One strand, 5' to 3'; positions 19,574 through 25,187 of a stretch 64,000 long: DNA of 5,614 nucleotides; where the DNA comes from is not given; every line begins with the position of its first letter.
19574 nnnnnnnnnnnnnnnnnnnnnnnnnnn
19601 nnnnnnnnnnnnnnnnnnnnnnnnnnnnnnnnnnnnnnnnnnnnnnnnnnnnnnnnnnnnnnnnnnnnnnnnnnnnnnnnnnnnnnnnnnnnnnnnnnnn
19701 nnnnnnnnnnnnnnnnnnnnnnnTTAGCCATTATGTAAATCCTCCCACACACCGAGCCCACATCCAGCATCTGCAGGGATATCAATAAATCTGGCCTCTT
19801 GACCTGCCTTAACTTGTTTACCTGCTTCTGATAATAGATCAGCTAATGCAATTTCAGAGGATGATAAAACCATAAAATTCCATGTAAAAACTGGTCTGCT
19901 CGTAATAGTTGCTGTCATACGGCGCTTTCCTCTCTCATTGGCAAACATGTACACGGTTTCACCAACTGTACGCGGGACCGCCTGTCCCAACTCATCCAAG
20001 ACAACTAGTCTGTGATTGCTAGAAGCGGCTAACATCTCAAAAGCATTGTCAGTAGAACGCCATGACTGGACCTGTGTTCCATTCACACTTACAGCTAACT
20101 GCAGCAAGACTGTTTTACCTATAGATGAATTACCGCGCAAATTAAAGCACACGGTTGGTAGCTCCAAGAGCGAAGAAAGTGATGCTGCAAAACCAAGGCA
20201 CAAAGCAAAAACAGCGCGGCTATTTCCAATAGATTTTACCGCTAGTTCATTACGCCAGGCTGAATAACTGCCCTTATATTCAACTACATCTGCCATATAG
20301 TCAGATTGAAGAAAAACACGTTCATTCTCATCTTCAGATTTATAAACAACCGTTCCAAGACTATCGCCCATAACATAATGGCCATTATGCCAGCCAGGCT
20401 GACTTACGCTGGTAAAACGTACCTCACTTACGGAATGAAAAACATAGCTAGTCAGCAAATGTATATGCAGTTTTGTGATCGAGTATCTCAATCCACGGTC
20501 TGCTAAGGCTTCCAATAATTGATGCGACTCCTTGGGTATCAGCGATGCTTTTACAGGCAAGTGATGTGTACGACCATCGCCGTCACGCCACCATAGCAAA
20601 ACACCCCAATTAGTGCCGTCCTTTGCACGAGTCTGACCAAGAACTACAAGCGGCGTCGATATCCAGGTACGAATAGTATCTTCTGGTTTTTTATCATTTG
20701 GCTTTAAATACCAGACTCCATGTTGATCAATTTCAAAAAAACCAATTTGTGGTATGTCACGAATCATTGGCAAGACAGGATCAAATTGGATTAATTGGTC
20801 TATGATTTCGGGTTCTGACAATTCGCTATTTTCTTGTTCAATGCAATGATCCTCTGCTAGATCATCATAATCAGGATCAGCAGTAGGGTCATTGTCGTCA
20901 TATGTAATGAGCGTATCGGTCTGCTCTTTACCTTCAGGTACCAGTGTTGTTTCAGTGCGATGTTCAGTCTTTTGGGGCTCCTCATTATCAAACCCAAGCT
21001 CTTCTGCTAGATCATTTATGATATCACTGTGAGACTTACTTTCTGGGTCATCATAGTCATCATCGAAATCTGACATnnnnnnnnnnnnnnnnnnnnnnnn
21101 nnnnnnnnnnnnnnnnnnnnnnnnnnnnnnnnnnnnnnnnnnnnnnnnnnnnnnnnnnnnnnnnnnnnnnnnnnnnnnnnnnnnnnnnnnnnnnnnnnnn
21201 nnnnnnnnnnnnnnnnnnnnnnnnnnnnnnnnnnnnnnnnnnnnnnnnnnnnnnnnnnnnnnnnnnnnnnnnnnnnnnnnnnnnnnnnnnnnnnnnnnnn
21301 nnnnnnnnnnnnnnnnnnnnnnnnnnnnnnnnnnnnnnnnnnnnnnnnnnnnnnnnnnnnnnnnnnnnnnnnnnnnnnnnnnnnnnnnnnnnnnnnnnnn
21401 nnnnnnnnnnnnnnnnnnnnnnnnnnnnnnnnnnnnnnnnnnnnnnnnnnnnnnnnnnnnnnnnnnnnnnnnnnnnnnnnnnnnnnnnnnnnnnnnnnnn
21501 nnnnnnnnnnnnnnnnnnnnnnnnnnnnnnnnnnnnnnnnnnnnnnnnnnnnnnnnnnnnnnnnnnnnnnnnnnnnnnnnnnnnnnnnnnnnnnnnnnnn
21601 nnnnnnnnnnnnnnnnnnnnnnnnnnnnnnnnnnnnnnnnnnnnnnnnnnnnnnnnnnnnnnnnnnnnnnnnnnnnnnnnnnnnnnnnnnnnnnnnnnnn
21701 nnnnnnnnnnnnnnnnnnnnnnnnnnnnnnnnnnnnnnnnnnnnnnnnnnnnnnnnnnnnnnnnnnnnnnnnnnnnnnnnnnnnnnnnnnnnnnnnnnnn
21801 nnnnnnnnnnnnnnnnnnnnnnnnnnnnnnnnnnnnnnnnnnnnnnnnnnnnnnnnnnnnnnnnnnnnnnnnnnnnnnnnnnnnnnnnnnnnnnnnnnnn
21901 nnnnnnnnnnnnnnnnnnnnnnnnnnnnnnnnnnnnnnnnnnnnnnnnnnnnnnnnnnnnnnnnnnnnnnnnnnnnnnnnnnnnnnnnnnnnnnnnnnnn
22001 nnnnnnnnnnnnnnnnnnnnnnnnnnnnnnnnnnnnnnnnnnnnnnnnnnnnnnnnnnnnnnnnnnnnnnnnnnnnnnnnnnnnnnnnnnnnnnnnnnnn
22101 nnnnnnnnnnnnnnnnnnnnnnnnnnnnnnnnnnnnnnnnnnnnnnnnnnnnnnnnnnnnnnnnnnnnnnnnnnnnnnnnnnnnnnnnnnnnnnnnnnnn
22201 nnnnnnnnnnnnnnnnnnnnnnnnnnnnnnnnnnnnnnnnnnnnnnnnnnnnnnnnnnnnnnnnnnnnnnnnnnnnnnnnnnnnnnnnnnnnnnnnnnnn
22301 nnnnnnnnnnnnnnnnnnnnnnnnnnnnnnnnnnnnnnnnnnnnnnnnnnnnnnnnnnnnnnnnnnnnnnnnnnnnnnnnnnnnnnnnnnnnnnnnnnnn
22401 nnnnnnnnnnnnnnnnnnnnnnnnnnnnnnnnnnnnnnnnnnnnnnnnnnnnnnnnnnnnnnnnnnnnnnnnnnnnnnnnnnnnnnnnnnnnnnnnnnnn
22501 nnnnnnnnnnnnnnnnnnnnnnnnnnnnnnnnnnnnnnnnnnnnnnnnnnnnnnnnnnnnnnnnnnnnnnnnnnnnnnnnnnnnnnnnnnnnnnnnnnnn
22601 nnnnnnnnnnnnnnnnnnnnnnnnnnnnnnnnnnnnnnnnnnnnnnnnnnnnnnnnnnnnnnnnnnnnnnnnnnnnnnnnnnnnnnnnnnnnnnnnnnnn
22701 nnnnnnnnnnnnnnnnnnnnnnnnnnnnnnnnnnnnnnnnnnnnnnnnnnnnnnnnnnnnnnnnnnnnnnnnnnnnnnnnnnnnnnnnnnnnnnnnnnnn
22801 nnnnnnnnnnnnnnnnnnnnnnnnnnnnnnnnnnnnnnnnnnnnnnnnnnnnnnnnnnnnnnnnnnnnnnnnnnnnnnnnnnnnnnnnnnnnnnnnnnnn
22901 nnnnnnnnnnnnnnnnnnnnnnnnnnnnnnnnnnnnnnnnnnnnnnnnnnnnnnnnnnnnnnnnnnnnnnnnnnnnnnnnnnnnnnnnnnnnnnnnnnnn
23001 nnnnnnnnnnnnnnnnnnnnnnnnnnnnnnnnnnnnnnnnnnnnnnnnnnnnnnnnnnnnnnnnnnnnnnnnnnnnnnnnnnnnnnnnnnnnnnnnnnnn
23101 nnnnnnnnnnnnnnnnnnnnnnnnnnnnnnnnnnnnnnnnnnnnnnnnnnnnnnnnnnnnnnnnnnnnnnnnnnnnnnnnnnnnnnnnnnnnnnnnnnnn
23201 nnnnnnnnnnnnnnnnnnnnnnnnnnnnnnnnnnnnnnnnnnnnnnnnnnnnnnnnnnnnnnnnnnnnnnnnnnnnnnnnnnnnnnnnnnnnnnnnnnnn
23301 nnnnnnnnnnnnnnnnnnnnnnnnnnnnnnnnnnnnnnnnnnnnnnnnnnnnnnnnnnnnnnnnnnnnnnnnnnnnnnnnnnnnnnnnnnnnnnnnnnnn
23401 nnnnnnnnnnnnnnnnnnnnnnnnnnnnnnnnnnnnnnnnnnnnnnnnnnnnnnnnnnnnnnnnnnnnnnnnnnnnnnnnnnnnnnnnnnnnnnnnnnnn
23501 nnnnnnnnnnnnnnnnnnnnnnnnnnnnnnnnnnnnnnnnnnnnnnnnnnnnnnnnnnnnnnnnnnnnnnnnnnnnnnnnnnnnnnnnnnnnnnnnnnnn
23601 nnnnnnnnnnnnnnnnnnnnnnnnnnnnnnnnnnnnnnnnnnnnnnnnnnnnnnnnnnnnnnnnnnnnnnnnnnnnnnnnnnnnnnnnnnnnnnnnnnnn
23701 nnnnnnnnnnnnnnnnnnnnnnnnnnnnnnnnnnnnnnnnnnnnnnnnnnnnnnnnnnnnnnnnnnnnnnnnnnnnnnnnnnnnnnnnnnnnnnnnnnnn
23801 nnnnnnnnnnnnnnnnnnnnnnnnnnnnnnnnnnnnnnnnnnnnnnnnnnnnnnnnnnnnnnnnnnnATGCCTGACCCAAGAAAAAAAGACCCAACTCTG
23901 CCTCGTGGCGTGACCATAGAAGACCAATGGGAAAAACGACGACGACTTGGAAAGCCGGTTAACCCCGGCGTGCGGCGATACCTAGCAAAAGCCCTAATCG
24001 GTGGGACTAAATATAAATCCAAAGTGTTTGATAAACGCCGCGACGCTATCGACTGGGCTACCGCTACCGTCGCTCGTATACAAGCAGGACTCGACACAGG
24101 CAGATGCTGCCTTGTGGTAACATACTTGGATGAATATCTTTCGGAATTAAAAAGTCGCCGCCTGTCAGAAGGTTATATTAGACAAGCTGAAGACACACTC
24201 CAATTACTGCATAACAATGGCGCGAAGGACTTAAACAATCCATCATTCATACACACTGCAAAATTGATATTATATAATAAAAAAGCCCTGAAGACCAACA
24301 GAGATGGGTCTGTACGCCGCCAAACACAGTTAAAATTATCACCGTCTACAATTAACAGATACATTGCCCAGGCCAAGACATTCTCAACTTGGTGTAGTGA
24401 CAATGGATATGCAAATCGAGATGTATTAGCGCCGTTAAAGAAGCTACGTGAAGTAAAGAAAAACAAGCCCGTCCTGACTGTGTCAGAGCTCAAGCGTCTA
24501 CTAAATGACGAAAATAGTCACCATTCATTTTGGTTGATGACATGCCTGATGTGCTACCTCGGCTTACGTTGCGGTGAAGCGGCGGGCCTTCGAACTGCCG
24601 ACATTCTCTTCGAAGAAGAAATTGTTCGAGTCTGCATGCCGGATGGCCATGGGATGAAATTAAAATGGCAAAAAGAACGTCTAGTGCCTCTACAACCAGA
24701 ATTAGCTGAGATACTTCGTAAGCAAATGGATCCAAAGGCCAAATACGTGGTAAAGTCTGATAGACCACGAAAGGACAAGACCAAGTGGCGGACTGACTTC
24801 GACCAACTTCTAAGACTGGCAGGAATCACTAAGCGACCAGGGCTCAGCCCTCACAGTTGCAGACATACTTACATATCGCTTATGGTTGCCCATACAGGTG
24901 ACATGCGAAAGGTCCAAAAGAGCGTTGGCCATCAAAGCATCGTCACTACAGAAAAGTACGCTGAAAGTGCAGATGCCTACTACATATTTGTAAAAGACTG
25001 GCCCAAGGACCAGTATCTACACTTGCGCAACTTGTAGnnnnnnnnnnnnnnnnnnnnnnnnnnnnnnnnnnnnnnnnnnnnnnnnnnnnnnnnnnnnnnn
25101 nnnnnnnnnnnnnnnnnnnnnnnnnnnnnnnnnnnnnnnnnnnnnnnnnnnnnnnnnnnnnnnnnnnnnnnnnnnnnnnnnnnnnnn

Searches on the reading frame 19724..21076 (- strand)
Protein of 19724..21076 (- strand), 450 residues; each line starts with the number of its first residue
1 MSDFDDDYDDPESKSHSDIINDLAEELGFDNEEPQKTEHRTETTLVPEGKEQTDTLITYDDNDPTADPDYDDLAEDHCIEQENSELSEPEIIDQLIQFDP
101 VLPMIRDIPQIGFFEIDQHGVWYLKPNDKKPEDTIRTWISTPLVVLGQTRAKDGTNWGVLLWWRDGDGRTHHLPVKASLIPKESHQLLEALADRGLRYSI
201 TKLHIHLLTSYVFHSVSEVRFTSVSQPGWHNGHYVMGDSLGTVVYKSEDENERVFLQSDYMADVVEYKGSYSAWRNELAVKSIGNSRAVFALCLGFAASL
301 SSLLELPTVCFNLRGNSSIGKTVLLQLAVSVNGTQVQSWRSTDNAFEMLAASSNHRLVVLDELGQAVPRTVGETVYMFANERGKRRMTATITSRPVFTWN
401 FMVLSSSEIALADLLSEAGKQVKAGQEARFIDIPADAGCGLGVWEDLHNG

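Call 34: search_protein_families(library=pfam, proteins=[window:19724-21076:-], max_evalue=0.001)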
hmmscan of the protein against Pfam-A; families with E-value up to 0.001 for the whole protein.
window:19724-21076:- (450 aa): 1 family
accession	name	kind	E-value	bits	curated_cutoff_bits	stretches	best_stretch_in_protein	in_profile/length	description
PF06048.17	DUF927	-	3.3e-58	198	22.6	1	114-390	1-276/284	Domain of unknown function (DUF927)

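Call 35: search_protein_families(library=padloc, proteins=[window:19724-21076:-], max_evalue=0.001)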
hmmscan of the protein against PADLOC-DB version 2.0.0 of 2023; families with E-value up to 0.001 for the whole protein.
window:19724-21076:- (450 aa): 0 families

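Call 69: find_related_loci(query=window:19724-21073:-, collection=metagenome_contigs, flank=10000)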
Query window:19724-21073:- (449 aa) in metagenome_contigs; peptide patterns used: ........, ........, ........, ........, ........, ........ (x = any residue, [..] = any of these).
600 stretches matched a pattern, but none encodes a relative of the query by tblastn (E <= 1e-3).

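Call 70: find_related_loci(query=window:19724-21073:-, collection=viral_contigs, flank=10000)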
Query window:19724-21073:- (449 aa) in viral_contigs; peptide patterns used: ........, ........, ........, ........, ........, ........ (x = any residue, [..] = any of these).
49 stretches matched a pattern, but none encodes a relative of the query by tblastn (E <= 1e-3).

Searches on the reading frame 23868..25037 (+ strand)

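Call 34: search_protein_families(library=pfam, proteins=[window:23868-25037:+], max_evalue=0.001)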
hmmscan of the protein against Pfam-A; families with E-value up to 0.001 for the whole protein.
window:23868-25037:+ (389 aa): 1 family
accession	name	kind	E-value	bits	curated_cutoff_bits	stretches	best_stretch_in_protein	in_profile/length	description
PF00589.27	Phage_integrase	-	6.6e-24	85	27.1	1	202-369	2-170/172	Phage integrase family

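Call 35: search_protein_families(library=padloc, proteins=[window:23868-25037:+], max_evalue=0.001)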
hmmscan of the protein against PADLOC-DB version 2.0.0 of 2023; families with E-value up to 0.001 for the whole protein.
window:23868-25037:+ (389 aa): 0 families
